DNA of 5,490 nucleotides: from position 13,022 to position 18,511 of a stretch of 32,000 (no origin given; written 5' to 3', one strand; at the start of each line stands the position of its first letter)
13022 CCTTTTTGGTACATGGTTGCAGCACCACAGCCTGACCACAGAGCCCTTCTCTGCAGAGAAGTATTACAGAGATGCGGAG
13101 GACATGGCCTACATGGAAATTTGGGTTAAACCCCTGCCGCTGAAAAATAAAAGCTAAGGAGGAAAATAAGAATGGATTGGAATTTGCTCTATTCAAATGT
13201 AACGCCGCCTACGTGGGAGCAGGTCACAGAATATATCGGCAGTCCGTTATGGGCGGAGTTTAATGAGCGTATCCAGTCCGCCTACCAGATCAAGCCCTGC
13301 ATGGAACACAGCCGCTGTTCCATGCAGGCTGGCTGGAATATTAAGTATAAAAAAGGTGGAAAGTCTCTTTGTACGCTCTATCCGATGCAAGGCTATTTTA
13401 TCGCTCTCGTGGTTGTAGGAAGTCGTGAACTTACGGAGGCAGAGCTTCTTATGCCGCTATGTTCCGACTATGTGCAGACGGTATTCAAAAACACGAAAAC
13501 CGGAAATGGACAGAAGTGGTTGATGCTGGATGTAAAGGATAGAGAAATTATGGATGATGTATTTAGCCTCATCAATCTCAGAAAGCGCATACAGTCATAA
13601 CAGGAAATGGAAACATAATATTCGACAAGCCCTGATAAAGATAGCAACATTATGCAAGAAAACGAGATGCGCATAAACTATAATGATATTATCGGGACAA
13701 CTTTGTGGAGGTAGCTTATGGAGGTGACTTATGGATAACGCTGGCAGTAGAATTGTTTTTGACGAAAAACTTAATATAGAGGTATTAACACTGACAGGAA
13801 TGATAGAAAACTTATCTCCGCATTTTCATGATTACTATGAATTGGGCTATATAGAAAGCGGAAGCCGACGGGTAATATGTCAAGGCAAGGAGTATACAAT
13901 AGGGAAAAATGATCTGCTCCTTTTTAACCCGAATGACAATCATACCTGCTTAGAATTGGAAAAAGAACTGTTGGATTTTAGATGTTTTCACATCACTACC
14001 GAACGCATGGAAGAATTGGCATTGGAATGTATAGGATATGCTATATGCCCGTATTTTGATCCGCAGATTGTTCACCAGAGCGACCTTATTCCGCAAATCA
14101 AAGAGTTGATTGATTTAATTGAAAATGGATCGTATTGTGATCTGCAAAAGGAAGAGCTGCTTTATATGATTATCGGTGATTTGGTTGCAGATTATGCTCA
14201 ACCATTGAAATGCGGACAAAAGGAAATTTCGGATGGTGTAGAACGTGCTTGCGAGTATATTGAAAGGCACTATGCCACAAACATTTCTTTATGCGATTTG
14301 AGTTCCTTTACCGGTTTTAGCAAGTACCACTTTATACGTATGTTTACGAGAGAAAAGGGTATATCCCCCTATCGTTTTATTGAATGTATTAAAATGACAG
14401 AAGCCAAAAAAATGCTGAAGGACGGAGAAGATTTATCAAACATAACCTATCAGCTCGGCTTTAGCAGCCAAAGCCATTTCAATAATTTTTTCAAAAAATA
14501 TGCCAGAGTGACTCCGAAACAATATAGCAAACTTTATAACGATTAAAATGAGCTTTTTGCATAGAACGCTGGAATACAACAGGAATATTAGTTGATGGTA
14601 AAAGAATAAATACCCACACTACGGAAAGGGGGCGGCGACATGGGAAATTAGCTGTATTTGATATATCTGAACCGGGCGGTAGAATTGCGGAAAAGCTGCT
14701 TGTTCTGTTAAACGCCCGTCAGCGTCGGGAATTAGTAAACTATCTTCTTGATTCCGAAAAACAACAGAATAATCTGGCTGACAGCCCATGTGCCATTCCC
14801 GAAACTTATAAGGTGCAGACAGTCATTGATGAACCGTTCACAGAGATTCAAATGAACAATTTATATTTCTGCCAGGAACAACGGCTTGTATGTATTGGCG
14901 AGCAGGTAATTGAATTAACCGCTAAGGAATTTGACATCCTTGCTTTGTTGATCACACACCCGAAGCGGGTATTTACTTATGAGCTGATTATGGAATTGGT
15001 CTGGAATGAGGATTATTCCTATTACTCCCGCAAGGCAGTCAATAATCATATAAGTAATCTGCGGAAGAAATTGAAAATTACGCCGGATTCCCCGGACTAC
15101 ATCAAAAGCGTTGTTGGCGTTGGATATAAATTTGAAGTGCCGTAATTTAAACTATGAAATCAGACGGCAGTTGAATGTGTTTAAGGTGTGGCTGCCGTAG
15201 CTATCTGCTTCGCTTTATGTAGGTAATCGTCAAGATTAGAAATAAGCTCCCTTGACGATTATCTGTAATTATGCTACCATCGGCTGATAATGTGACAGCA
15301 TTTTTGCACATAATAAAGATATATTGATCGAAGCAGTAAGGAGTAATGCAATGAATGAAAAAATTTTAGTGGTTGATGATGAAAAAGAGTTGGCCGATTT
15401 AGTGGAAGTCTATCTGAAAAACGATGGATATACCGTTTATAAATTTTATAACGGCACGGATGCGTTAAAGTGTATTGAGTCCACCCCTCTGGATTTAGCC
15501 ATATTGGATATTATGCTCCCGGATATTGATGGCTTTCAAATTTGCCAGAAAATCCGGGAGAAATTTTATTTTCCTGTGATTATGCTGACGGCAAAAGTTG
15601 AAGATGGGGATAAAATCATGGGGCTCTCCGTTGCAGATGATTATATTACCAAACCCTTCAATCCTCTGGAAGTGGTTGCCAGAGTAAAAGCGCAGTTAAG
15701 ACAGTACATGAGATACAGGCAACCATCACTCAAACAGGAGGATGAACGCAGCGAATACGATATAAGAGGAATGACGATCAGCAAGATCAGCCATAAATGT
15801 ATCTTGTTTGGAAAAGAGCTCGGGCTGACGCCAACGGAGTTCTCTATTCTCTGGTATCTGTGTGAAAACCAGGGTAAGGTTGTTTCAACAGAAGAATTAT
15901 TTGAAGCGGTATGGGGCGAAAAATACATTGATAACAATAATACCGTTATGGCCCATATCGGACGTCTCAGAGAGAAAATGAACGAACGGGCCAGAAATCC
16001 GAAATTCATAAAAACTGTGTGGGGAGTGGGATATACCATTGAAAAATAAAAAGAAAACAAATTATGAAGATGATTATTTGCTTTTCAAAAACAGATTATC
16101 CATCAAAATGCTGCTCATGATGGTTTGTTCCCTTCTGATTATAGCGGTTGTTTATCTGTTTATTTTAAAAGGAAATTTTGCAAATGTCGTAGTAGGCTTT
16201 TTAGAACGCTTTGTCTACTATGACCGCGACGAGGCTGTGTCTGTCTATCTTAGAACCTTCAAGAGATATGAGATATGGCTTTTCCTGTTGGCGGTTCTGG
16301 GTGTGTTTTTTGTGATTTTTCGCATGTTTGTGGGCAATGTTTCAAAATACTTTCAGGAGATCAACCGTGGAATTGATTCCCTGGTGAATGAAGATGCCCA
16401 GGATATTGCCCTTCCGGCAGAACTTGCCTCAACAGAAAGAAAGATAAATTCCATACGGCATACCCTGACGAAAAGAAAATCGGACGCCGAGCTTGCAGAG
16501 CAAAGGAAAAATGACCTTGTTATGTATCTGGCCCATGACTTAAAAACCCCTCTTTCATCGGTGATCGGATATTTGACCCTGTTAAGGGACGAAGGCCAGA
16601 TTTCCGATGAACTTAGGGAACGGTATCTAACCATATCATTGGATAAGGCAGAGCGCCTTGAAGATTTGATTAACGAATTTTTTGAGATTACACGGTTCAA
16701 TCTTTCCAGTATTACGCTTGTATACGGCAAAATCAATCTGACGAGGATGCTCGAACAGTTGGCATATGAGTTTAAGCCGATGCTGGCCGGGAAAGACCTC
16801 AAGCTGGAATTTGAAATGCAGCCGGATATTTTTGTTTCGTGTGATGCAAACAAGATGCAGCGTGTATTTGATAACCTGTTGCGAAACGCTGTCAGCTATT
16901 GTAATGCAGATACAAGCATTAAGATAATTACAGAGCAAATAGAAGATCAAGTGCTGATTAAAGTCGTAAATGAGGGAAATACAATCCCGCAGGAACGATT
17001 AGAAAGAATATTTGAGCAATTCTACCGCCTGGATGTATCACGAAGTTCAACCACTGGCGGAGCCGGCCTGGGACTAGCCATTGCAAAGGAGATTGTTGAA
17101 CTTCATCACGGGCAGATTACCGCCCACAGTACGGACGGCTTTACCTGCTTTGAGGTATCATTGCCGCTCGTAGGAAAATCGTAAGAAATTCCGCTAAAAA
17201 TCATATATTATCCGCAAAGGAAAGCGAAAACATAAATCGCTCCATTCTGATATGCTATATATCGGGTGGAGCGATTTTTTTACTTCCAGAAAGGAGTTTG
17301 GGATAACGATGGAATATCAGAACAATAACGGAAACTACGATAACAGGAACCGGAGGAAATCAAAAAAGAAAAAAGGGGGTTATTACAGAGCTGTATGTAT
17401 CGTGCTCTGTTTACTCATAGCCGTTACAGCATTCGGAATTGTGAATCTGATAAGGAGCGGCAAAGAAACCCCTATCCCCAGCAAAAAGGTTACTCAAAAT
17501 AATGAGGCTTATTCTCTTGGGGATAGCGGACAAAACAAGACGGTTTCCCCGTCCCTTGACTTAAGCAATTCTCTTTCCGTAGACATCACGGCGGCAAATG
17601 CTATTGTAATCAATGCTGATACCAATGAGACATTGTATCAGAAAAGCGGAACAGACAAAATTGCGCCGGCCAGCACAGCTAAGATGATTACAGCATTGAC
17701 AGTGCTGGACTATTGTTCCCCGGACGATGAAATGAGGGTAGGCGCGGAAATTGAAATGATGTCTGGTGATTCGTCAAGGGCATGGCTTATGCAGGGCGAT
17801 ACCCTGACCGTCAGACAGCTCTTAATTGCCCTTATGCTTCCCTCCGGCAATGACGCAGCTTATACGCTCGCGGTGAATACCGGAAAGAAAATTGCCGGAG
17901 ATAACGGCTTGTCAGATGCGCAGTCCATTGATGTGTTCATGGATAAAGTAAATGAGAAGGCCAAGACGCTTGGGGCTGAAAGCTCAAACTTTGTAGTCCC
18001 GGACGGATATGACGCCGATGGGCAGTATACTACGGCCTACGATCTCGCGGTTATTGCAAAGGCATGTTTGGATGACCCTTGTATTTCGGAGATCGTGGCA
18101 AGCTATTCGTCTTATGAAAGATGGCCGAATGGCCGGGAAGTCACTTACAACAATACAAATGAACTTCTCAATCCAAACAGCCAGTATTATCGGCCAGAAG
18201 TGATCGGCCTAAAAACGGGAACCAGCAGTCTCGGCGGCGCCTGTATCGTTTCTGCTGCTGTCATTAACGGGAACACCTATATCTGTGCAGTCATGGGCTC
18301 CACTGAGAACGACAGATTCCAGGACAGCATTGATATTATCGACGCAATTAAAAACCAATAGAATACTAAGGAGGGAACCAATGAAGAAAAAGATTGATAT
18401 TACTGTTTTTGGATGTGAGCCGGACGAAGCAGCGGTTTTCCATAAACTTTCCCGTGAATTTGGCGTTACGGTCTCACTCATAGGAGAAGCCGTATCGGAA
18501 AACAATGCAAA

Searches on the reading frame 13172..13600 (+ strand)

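Call 11: search_protein_families(library=pfam, proteins=[window:13172-13600:+])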
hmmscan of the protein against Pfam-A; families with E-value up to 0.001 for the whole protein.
window:13172-13600:+ (142 aa): 1 family
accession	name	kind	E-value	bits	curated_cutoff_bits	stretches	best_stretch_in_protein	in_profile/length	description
PF12663.12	DUF3788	-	3.2e-41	140.7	25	1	11-138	2-128/128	Protein of unknown function (DUF3788)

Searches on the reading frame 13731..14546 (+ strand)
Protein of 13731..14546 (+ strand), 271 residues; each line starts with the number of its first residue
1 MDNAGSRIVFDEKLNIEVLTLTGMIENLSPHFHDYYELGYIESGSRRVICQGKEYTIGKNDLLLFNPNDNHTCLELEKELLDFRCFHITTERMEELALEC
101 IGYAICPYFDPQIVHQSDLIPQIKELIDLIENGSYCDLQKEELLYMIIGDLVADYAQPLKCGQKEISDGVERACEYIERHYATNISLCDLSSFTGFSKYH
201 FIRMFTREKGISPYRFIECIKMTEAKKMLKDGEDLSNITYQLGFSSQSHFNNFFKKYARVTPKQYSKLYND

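Call 11: search_protein_families(library=pfam, proteins=[window:13731-14546:+])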
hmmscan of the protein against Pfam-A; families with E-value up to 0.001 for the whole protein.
window:13731-14546:+ (271 aa): 4 families
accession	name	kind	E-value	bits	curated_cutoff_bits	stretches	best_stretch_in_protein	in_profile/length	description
PF12833.13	HTH_18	-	4.9e-19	68.8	33.6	1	192-267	3-79/80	Helix-turn-helix domain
PF02311.25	AraC_binding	-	9.8e-19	67.9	21.1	1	28-147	16-134/135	AraC-like ligand binding domain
PF00165.29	HTH_AraC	-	2.8e-11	43.7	26.6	1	177-217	1-41/42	Bacterial regulatory helix-turn-helix proteins, AraC family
PF07883.17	Cupin_2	-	8.4e-07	29.1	27.2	1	29-73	12-56/70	Cupin domain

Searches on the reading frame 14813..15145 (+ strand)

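Call 11: search_protein_families(library=pfam, proteins=[window:14813-15145:+])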
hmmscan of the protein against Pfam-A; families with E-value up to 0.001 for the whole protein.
window:14813-15145:+ (110 aa): 1 family
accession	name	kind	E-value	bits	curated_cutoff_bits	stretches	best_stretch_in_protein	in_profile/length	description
PF00486.34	Trans_reg_C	-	1.1e-24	86.7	26.2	1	31-107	2-77/77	Transcriptional regulatory protein, C terminal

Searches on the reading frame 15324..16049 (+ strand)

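Call 11: search_protein_families(library=pfam, proteins=[window:15324-16049:+])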
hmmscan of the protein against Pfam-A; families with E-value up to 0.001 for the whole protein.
window:15324-16049:+ (241 aa): 2 families
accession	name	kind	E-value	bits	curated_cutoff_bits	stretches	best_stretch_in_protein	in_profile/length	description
PF00486.34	Trans_reg_C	-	8.2e-28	96.7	26.2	1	163-238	1-76/77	Transcriptional regulatory protein, C terminal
PF00072.30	Response_reg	-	1.1e-24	87.1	30.2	1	14-121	1-110/111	Response regulator receiver domain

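Call 84: search_protein_families(library=ncbifam, proteins=[window:15324-16049:+], max_evalue=1e-10)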
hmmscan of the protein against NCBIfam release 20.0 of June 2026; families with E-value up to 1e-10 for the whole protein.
window:15324-16049:+ (241 aa): 61 families (the best 25 are shown)
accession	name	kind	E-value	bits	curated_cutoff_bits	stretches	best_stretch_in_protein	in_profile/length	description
NF000404.1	vanR-D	exception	9e-158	522.8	500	1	10-241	1-232/232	vancomycin resistance response regulator transcription factor VanR-D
NF033117.2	vanR_ACDEGLN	exception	6.2e-121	402.1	350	1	14-240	1-226/226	VanR-ABDEGLN family response regulator transcription factor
NF000403.1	vanR-C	exception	2.5e-102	341.3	480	1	10-241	1-231/231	vancomycin resistance response regulator transcription factor VanR-C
NF000401.1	vanR-A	exception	1.7e-90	302.5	500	1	10-241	1-231/231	vancomycin resistance response regulator transcription factor VanR-A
NF033120.0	vanR_FM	exception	4.8e-76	255.4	460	1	13-239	5-229/231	vancomycin resistance response regulator transcription factor, VanR-F/VanR-M family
NF040534.1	resp_reg_YycF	equivalog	1.1e-62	211.3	340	1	13-240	2-228/231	response regulator YycF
NF040689.1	MtrAB_MtrA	equivalog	5.7e-58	195.9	300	1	14-238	1-217/219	MtrAB system response regulator MtrA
TIGR02154.1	PhoB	equivalog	4.8e-54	183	296.2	1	10-239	1-225/226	phosphate regulon transcriptional regulator PhoB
NF045944.1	ResRegRpaBCyano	equivalog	1.3e-53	181.7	330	1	15-240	1-228/229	response regulator transcription factor RpaB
NF008296.0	PRK11083.1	equivalog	2.2e-51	174.5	273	1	11-240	3-226/228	two-component system response regulator CreB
NF007982.1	PRK10710.1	equivalog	5.7e-51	173.3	380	1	9-240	5-228/235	envelope stress response regulator BaeR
NF053854.1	RespRegPhoBBctds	equivalog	5.2e-50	169.9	270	1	14-239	1-224/225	two-component system response regulator PhoB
NF007005.1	PRK09468.1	equivalog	3.4e-49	167.4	331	1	11-238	3-230/237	osmolarity response regulator transcription factor OmpR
NF041209.1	resp_regPieR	equivalog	2.4e-46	158.2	450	1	13-239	2-227/231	two component system response regulator PieR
NF012227.0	AdeR_RR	equivalog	7e-46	156.6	340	1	7-240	7-237/239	efflux system response regulator transcription factor AdeR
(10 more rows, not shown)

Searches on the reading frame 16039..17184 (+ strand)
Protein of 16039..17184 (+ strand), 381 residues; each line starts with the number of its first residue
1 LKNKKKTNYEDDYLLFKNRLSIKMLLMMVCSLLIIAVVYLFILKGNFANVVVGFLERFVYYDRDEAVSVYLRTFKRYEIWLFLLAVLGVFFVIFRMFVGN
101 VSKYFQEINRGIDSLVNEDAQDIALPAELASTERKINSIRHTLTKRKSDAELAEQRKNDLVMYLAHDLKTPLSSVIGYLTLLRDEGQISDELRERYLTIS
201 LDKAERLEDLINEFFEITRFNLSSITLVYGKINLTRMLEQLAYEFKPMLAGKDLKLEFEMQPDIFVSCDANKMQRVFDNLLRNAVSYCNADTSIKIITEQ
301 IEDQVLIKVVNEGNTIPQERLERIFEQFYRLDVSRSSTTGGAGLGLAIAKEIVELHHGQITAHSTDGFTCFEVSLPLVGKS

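Call 11: search_protein_families(library=pfam, proteins=[window:16039-17184:+])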
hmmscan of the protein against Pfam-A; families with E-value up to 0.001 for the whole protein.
window:16039-17184:+ (381 aa): 3 families
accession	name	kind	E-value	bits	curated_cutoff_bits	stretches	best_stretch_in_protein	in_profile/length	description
PF02518.31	HATPase_c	-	3.1e-24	86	26.4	1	269-377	2-109/111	Histidine kinase-, DNA gyrase B-, and HSP90-like ATPase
PF00512.31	HisKA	-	2.9e-14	53.3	26.9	1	157-219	2-62/66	His Kinase A (phospho-acceptor) domain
PF14501.12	HATPase_c_5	-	4.9e-06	26.8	22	1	274-375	7-101/102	GHKL domain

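Call 84: search_protein_families(library=ncbifam, proteins=[window:16039-17184:+], max_evalue=1e-10)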
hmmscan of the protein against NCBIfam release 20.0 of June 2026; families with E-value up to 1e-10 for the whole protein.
window:16039-17184:+ (381 aa): 63 families (the best 25 are shown)
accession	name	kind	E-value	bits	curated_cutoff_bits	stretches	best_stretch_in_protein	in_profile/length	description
NF033091.0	HK_VanS_ACDEFG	equivalog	1.6e-136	454.1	400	1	85-376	2-293/293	vancomycin resistance histidine kinase VanS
NF046044.1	PnpS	equivalog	6.9e-57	193.2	400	1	152-376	165-390/390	two-component system histidine kinase PnpS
TIGR02966.1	phoR_proteo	equivalog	1.2e-51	175.8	334.2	1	150-367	107-324/333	phosphate regulon sensor histidine kinase PhoR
NF033092.0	HK_WalK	equivalog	2.2e-50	171.8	725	1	150-376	365-593/594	cell wall metabolism sensor histidine kinase WalK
TIGR01386.1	cztS_silS_copS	subfamily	3.3e-44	151.6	292.55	1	123-376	214-457/457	heavy metal sensor histidine kinase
NF008312.0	PRK11100.1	equivalog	4.8e-40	137.8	356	1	78-366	183-462/477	two-component system sensor histidine kinase CreC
NF053855.1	HisKinPhoRBctds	equivalog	7.2e-40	137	500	1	151-365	355-570/583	two-component system sensor histidine kinase PhoR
NF033093.1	HK_VicK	exception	8.4e-40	136.7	680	1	152-376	204-434/448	cell wall metabolism sensor histidine kinase VicK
NF041735.1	hist_kin_RppB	equivalog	1.4e-38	132.9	400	1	164-376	223-438/438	two-component system sensor histidine kinase RppB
NF047874.1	MASE3_PAS_HK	subfamily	1.9e-36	126.1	560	1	134-376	379-624/655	MASE3 domain-containing sensor histidine kinase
NF008235.0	PRK11006.1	equivalog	2.3e-36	125.6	390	1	154-376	201-422/431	phosphate regulon sensor histidine kinase PhoR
NF040691.1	MtrAB_MtrB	equivalog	6.1e-36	124.5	450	1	128-378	242-493/507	MtrAB system histidine kinase MtrB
NF007837.0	PRK10549.1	equivalog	6.2e-36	124.1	603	1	131-378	214-459/466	envelope stress sensor histidine kinase BaeS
NF012163.2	BaeS_SmeS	equivalog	1.6e-35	123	500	1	100-364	187-445/457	sensor histidine kinase efflux regulator BaeS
NF045900.1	HisKinCpxALeg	equivalog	1.8e-35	122.6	800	1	148-365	222-438/451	two-component system sensor histidine kinase CpxA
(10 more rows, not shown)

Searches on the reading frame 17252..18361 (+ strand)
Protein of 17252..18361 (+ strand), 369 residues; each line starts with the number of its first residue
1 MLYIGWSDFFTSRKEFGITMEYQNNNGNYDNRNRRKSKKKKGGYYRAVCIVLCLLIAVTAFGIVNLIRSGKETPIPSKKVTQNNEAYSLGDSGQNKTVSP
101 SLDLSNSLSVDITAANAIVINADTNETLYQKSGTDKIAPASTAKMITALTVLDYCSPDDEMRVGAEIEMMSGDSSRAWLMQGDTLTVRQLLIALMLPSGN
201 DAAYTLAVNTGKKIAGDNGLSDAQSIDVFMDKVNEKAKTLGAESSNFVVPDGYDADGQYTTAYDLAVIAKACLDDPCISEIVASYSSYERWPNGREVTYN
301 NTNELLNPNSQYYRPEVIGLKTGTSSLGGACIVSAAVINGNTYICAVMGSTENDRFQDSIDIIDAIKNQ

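Call 11: search_protein_families(library=pfam, proteins=[window:17252-18361:+])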
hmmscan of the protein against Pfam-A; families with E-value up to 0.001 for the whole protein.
window:17252-18361:+ (369 aa): 3 families
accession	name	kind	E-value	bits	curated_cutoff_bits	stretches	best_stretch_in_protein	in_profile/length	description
PF00768.25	Peptidase_S11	-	6.8e-39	134.2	27.6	1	111-350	9-237/239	D-alanyl-D-alanine carboxypeptidase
PF02113.21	Peptidase_S13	-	2.3e-05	23.8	22.8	1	116-154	19-58/444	D-Ala-D-Ala carboxypeptidase 3 (S13) family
PF13354.11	Beta-lactamase2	-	0.00087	19.1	22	0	119-211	4-99/214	Beta-lactamase enzyme family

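Call 84: search_protein_families(library=ncbifam, proteins=[window:17252-18361:+], max_evalue=1e-10)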
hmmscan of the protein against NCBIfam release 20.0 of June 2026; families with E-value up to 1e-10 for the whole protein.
window:17252-18361:+ (369 aa): 7 families
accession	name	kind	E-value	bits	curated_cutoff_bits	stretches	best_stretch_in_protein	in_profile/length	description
NF000471.1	vanY_of_D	exception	1.7e-204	678.8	625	1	21-369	1-354/354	transpeptidase-like D-Ala-D-Ala carboxypeptidase VanY-D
NF008489.0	PRK11397.1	equivalog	9.1e-21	74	610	1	110-352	33-264/389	serine-type D-Ala-D-Ala carboxypeptidase DacD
NF038258.2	PBP4_Staph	exception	9.2e-20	70.8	500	1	116-328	43-258/366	penicillin-binding protein PBP4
NF008668.0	PRK11669.1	equivalog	2e-17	63.3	294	1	107-348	36-261/316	D-alanyl-D-alanine endopeptidase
NF038273.1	strep_PBP3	exception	3.5e-17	62.5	490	1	110-357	24-279/407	D-alanyl-D-alanine carboxypeptidase PBP3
NF008059.0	PRK10793.1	equivalog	4.2e-17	62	694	1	111-351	43-272/403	D-alanyl-D-alanine carboxypeptidase DacA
NF007445.0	PRK10001.1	equivalog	1.6e-14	53.5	765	1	112-360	37-275/400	serine-type D-Ala-D-Ala carboxypeptidase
